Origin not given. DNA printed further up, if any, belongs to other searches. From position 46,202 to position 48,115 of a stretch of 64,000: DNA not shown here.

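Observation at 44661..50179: Three consecutive GT-C-like polytopic membrane proteins (PMT/ArnT-like, unknown, YYY/DUF2298) flanking a divergent promoter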

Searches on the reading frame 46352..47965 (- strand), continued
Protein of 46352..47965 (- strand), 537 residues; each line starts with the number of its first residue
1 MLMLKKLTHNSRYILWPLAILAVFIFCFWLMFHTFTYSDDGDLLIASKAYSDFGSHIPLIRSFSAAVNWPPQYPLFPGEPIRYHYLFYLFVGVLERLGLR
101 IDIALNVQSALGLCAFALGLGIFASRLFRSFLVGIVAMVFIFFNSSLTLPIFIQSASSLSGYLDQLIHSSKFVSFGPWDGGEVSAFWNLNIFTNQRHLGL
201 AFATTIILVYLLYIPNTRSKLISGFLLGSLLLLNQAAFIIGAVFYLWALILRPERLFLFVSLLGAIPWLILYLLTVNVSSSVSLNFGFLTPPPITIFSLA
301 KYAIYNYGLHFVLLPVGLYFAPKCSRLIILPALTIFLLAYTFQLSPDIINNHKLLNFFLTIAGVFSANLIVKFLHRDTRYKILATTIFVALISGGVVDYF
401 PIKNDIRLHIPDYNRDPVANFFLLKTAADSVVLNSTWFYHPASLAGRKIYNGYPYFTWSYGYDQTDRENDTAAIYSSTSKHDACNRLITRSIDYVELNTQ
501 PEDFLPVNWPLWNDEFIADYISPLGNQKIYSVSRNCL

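Call 54: search_protein_families(library=pfam, proteins=[P0310, P0324, P0340, P0354, P0370, P0387, P0289, P0292, P0361, P0385], max_evalue=0.1)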
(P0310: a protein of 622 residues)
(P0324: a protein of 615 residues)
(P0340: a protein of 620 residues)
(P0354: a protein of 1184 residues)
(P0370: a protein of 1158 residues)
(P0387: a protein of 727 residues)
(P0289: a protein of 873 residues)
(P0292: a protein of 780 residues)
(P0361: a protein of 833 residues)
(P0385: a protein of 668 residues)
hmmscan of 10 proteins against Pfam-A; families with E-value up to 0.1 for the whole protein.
P0310 (622 aa): 0 families

P0324 (615 aa): 0 families

P0340 (620 aa): 0 families

P0354 (1184 aa): 1 family
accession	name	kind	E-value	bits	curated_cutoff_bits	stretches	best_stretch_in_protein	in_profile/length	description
PF13231.12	PMT_2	-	8.3e-13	49.3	26.1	1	99-233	24-155/160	Dolichyl-phosphate-mannose-protein mannosyltransferase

P0370 (1158 aa): 10 families
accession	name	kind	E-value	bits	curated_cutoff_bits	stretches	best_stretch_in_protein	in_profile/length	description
PF01436.27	NHL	-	9.1e-34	114.3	20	4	943-969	1-27/28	NHL repeat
PF17170.10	DUF5128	-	4.8e-14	52.7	22.9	3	908-967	54-114/321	6-bladed beta-propeller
PF08450.18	SGL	-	6.5e-13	49.3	26.3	2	944-985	184-225/246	SMP-30/Gluconolactonase/LRE-like region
PF25021.1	TEN_NHL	-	2.8e-10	40.1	27.1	2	886-935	132-178/357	Teneurin NHL domain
PF22701.2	Mala_s_1-like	-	5.5e-08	33.2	27.5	1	986-1100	87-193/195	Mal s 1 allergenic protein-like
PF06739.17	SBBP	-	8.8e-07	29.2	20.5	1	894-913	10-29/38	Beta-propeller repeat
PF24684.1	Vgb_lyase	-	5.7e-05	22.5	50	1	906-1063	64-208/290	Virginiamycin B lyase family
PF13449.12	Phytase-like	-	0.00018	21.9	27.6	0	1039-1078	72-110/284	Esterase-like activity of phytase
PF10034.15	Dpy19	-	0.017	13.7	27.2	1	699-823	472-591/653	Q-cell neuroblast polarisation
PF01731.26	Arylesterase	-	0.036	14.7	21.3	0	943-971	53-82/86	Arylesterase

P0387 (727 aa): 1 family
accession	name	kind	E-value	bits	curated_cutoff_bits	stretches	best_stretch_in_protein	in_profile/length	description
PF20604.3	DUF6798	-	0.023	14.8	26.9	1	591-614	2-25/61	Domain of unknown function (DUF6798)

P0289 (873 aa): 9 families
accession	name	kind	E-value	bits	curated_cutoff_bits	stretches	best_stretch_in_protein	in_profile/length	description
PF01436.27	NHL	-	1.7e-16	59.7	20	2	659-684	3-28/28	NHL repeat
PF08450.18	SGL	-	5.7e-07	29.8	26.3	1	658-693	184-219/246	SMP-30/Gluconolactonase/LRE-like region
PF22701.2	Mala_s_1-like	-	4.8e-06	26.9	27.5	0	616-661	93-140/195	Mal s 1 allergenic protein-like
PF25021.1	TEN_NHL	-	0.00047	19.7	27.1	1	693-728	322-357/357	Teneurin NHL domain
PF17170.10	DUF5128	-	0.00071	19.3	22.9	0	744-859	40-151/321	6-bladed beta-propeller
PF06739.17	SBBP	-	0.00084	19.7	20.5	0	655-674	10-29/38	Beta-propeller repeat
PF24684.1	Vgb_lyase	-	0.02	14.2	50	1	612-825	56-254/290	Virginiamycin B lyase family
PF20604.3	DUF6798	-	0.029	14.5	26.9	1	447-463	7-23/61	Domain of unknown function (DUF6798)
PF13449.12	Phytase-like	-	0.093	13.1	27.6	0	632-693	59-103/284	Esterase-like activity of phytase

P0292 (780 aa): 2 families
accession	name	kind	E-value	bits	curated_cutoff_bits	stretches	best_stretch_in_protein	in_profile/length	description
PF00535.33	Glycos_transf_2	-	1.4e-16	61.3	23.3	1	12-152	3-142/168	Glycosyl transferase family 2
PF10111.15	Glyco_tranf_2_2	-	0.0066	16.4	27.3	1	36-103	22-92/276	Glycosyltransferase like family 2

P0361 (833 aa): 1 family
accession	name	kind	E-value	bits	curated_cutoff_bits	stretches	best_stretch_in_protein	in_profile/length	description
PF02018.23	CBM_4_9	-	3e-06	28.1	25.9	1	666-774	2-109/136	Carbohydrate binding domain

P0385 (668 aa): 0 families

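Call 55: search_protein_families(library=ncbifam, proteins=[P0292, L003:9645-10367:-, P0354], max_evalue=0.001)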
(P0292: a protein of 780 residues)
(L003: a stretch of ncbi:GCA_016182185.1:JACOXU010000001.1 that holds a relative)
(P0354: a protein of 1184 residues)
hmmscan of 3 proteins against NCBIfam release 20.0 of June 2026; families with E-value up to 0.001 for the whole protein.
P0292 (780 aa): 8 families
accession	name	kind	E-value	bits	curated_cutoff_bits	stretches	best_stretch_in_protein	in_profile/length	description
TIGR03937.1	PgaC_IcaA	equivalog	4.8e-08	32.4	422.3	1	3-107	41-140/407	poly-beta-1,6-N-acetyl-D-glucosamine synthase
NF047588.1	GlcsyltransPgfSStrep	equivalog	8.4e-08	31.8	500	1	11-132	5-125/308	glycosyltransferase PgfS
TIGR03965.1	mycofact_glyco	equivalog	2.8e-07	29.8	280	1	6-102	73-164/467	mycofactocin biosynthesis glycosyltransferase MftF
NF007482.0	PRK10073.1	equivalog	3e-06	26.5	423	1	3-148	2-142/334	glycosyltransferase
NF041391.1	DPhHxTase_Halo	equivalog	1.3e-05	24.3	375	1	70-169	47-145/213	dolichyl-phosphate hexose transferase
NF058614.1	PPMAGASynPpgS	equivalog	1.6e-05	24.4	370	1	38-171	25-159/226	polyprenyl-phospho-N-acetylgalactosaminyl synthase PpgS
NF041875.1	EPS_EpsD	equivalog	9.4e-05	21.9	370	1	12-103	4-90/325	exopolysaccharide biosynthesis glycosyltransferase EpsD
NF007986.1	PRK10714.1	equivalog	0.00012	21.2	529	1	10-169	9-164/316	undecaprenyl-phosphate 4-deoxy-4-formamido-L-arabinose transferase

L003:9645-10367:- (240 aa): 20 families
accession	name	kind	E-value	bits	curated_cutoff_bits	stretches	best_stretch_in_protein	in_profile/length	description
NF007986.1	PRK10714.1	equivalog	1.4e-16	60.4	529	1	7-175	8-174/316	undecaprenyl-phosphate 4-deoxy-4-formamido-L-arabinose transferase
TIGR03937.1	PgaC_IcaA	equivalog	2e-16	60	422.3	1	2-97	42-136/407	poly-beta-1,6-N-acetyl-D-glucosamine synthase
NF007482.0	PRK10073.1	equivalog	1.6e-15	56.9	423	1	1-116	2-115/334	glycosyltransferase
NF047588.1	GlcsyltransPgfSStrep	equivalog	1.7e-15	57.1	500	1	7-182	3-176/308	glycosyltransferase PgfS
NF041875.1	EPS_EpsD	equivalog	7.8e-13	48.5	370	1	7-119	1-114/325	exopolysaccharide biosynthesis glycosyltransferase EpsD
TIGR04283.1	glyco_like_mftF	equivalog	5.7e-12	45.7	182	1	7-119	1-105/221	TIGR04283 family arsenosugar biosynthesis glycosyltransferase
NF047683.1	TeichurnBiosyTuaG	equivalog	9.4e-12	45.1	400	1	2-115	3-115/252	teichuronic acid biosynthesis protein TuaG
NF058614.1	PPMAGASynPpgS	equivalog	1.4e-11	44.2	370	1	9-205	4-195/226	polyprenyl-phospho-N-acetylgalactosaminyl synthase PpgS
NF041391.1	DPhHxTase_Halo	equivalog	7.4e-10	38.2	375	1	31-209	18-186/213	dolichyl-phosphate hexose transferase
NF038302.1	EPS_HpsE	equivalog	2.2e-08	33.4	300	1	7-110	3-110/307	hormogonium polysaccharide biosynthesis glycosyltransferase HpsE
TIGR03111.1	glyc2_xrt_Gpos1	hypoth_equivalog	1.5e-07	30.6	363.95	1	2-152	46-193/439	TIGR03111 family XrtG-associated glycosyltransferase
TIGR03965.1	mycofact_glyco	equivalog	3e-07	29.7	280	1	4-98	73-166/467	mycofactocin biosynthesis glycosyltransferase MftF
TIGR04009.1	wcaE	equivalog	1.3e-06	27.9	369.2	1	20-94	17-90/248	colanic acid biosynthesis glycosyltransferase WcaE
TIGR04242.1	nodulat_NodC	equivalog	7.1e-06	25.2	550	1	3-108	46-153/395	chitooligosaccharide synthase NodC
NF050050.1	ProtGlycPglI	equivalog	1.2e-05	24.9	500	1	4-111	1-108/306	GalNAc(5)-diNAcBac-PP-undecaprenol beta-1,3-glucosyltransferase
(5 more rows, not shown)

P0354 (1184 aa): 0 families

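Call 61: find_related_loci(query=A1, collection=genome_contigs, flank=10000)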
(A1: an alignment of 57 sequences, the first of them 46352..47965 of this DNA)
Query A1 (537 aa) in genome_contigs; peptide patterns used: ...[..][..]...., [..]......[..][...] (x = any residue, [..] = any of these).
215 stretches matched a pattern; 175 encode a relative of the query (tblastn E <= 1e-3); the best 80 are kept; 80 distinct loci.
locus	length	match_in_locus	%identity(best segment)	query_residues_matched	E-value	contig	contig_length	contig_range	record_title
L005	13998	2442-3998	48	20-536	3e-157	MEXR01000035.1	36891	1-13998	MAG: Candidatus Amesbacteria bacterium RIFOXYB1_FULL_44_23 rifoxyb1_full_scaffold_372, whole genome shotgun sequence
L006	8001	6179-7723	47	24-536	9e-154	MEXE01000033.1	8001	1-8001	MAG: Candidatus Amesbacteria bacterium RBG_19FT_COMBO_48_16 rbg_19ft_combo_scaffold_3656, whole genome shotgun sequence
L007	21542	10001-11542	48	25-536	2e-148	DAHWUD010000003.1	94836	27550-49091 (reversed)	MAG TPA_asm: Candidatus Amesbacteria bacterium isolate clean1528 NODE_3_length_94836_cov_63.355861, whole genome shotgun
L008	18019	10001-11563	50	18-536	5e-149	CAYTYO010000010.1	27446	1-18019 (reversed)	MAG TPA_asm: uncultured Gammaproteobacteria bacterium isolate SRP170004_co1_592 genome assembly, contig: NODE_2557_lengt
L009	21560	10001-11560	48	20-536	1e-145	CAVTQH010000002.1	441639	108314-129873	MAG: Candidatus Amesbacteria bacterium isolate MFD00709.bin.1.50 genome assembly, contig: contig_32519, whole genome sho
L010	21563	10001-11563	48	20-536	5e-145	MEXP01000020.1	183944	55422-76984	MAG: Candidatus Amesbacteria bacterium RIFCSPLOWO2_01_FULL_49_25 rifcsplowo2_01_scaffold_62, whole genome shotgun sequen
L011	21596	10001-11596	49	8-536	6e-141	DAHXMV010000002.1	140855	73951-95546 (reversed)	MAG TPA_asm: Candidatus Amesbacteria bacterium isolate clean1627 NODE_2_length_140855_cov_16.021005, whole genome shotgu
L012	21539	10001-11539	47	26-536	3e-140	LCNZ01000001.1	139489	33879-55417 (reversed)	MAG: Candidatus Amesbacteria bacterium GW2011_GWB1_47_19 UX91_C0001, whole genome shotgun sequence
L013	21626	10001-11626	44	2-537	4e-137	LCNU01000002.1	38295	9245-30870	MAG: Candidatus Amesbacteria bacterium GW2011_GWC1_47_15 UX86_C0002, whole genome shotgun sequence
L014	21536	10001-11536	47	21-536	2e-133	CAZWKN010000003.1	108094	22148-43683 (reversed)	MAG TPA_asm: uncultured Gammaproteobacteria bacterium isolate SRP192515_co1_359 genome assembly, contig: NODE_97_length_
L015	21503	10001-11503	46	31-536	2e-132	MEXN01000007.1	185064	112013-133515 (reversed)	MAG: Candidatus Amesbacteria bacterium RIFCSPLOWO2_01_FULL_48_25 rifcsplowo2_01_scaffold_52, whole genome shotgun sequen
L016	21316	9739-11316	45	18-536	2e-130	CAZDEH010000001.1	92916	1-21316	MAG TPA_asm: uncultured Gammaproteobacteria bacterium isolate SRP050083_co3_643 genome assembly, contig: NODE_88_length_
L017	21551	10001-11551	44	31-536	1e-127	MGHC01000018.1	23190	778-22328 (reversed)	MAG: Candidatus Woesebacteria bacterium RIFCSPLOWO2_01_FULL_39_10 rifcsplowo2_01_scaffold_4305, whole genome shotgun seq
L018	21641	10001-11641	40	10-536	2e-126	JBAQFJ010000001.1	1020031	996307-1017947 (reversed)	MAG: Microgenomates group bacterium isolate MFD12003_ilm_asm_bin4 k127_26405, whole genome shotgun sequence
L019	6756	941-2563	45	31-536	5e-126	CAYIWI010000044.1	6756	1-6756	MAG TPA_asm: uncultured Gammaproteobacteria bacterium isolate ERP119705_co3_560 genome assembly, contig: NODE_14668_leng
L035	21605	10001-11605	42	5-537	4e-112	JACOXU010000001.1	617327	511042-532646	MAG: Candidatus Levyibacteriota bacterium isolate NC_groundwater_161_Ag_S-0.1um_37_19 S4_GD2017_2_S1_scaffold_10, whole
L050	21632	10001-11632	37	1-536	6e-107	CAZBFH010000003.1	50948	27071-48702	MAG TPA_asm: uncultured Gammaproteobacteria bacterium isolate SRP342105_co2_162 genome assembly, contig: NODE_594_length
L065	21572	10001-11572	38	22-536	1e-102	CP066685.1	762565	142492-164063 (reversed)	MAG: Candidatus Levyibacteriota bacterium isolate NC_groundwater_389_Ag_B-0.1um_36_40 chromosome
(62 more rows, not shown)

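Call 64: search_protein_families(library=pfam, proteins=[L017:11573-12358:-, L017:12292-13017:-, L017:13041-14726:-, L017:14875-16578:+, L035:12331-14043:-, L050:11642-12901:+, L050:12901-14277:+, L065:11553-13082:+, L016:11672-13039:-, L016:13036-13815:-], max_evalue=0.01)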
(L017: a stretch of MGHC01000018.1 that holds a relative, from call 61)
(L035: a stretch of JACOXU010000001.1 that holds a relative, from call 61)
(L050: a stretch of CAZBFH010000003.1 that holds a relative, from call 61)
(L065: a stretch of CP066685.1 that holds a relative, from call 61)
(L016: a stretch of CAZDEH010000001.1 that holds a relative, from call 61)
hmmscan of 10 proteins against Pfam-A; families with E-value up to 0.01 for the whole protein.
L017:11573-12358:- (261 aa): 2 families
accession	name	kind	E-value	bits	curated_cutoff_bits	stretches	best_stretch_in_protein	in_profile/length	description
PF00535.33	Glycos_transf_2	-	3.7e-28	99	23.3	1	27-189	1-164/168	Glycosyl transferase family 2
PF10111.15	Glyco_tranf_2_2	-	6.6e-10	39.4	27.3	1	27-131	1-107/276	Glycosyltransferase like family 2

L017:12292-13017:- (241 aa): 10 families
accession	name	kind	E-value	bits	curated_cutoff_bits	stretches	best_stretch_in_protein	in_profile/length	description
PF08241.18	Methyltransf_11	-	2.4e-15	57.4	21.2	1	42-130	1-95/95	Methyltransferase domain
PF13489.12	Methyltransf_23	-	2.4e-15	57.1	27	1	23-170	7-163/164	Methyltransferase domain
PF13649.12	Methyltransf_25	-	4e-12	47.1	27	1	41-126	1-97/97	Methyltransferase domain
PF13847.12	Methyltransf_31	-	7.3e-10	39.1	27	1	36-163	2-143/145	Methyltransferase domain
PF08242.18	Methyltransf_12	-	6.7e-08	33.6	30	1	42-128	1-98/98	Methyltransferase domain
PF01209.24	Ubie_methyltran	-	4e-07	30.1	20.1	1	27-129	36-150/233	ubiE/COQ5 methyltransferase family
PF07021.18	MetW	-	1.2e-06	28.8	21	1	31-146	8-123/193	Methionine biosynthesis protein MetW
PF05175.20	MTS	-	0.00059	20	23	1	27-75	21-72/170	Methyltransferase small domain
PF05148.21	Methyltransf_8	-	0.0019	18.6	27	1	15-130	53-156/219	Hypothetical methyltransferase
PF07757.19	AdoMet_MTase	-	0.0027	18.3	27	0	25-55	49-79/115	Predicted AdoMet-dependent methyltransferase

L017:13041-14726:- (561 aa): 0 families

L017:14875-16578:+ (567 aa): 1 family
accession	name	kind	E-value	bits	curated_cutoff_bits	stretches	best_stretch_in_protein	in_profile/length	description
PF13231.12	PMT_2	-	2e-08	35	26.1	1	128-285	3-157/160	Dolichyl-phosphate-mannose-protein mannosyltransferase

L035:12331-14043:- (570 aa): 0 families

L050:11642-12901:+ (419 aa): 1 family
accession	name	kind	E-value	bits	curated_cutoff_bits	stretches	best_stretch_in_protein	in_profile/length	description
PF09594.16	GT87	-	0.00023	21.5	25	1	95-249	3-162/237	Glycosyltransferase family 87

L050:12901-14277:+ (458 aa): 1 family
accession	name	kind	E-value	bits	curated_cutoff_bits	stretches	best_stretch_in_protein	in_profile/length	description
PF13231.12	PMT_2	-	0.00017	22.3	26.1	1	59-202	2-149/160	Dolichyl-phosphate-mannose-protein mannosyltransferase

L065:11553-13082:+ (509 aa): 1 family
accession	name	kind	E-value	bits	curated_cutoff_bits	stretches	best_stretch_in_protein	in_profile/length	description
PF13231.12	PMT_2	-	2e-14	54.6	26.1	1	64-218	3-156/160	Dolichyl-phosphate-mannose-protein mannosyltransferase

L016:11672-13039:- (455 aa): 0 families

L016:13036-13815:- (259 aa): 2 families
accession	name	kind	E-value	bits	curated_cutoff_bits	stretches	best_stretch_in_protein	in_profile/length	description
PF00535.33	Glycos_transf_2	-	1.7e-21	77.3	23.3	1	24-178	1-156/168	Glycosyl transferase family 2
PF10111.15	Glyco_tranf_2_2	-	0.0019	18.2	27.3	1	24-113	1-92/276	Glycosyltransferase like family 2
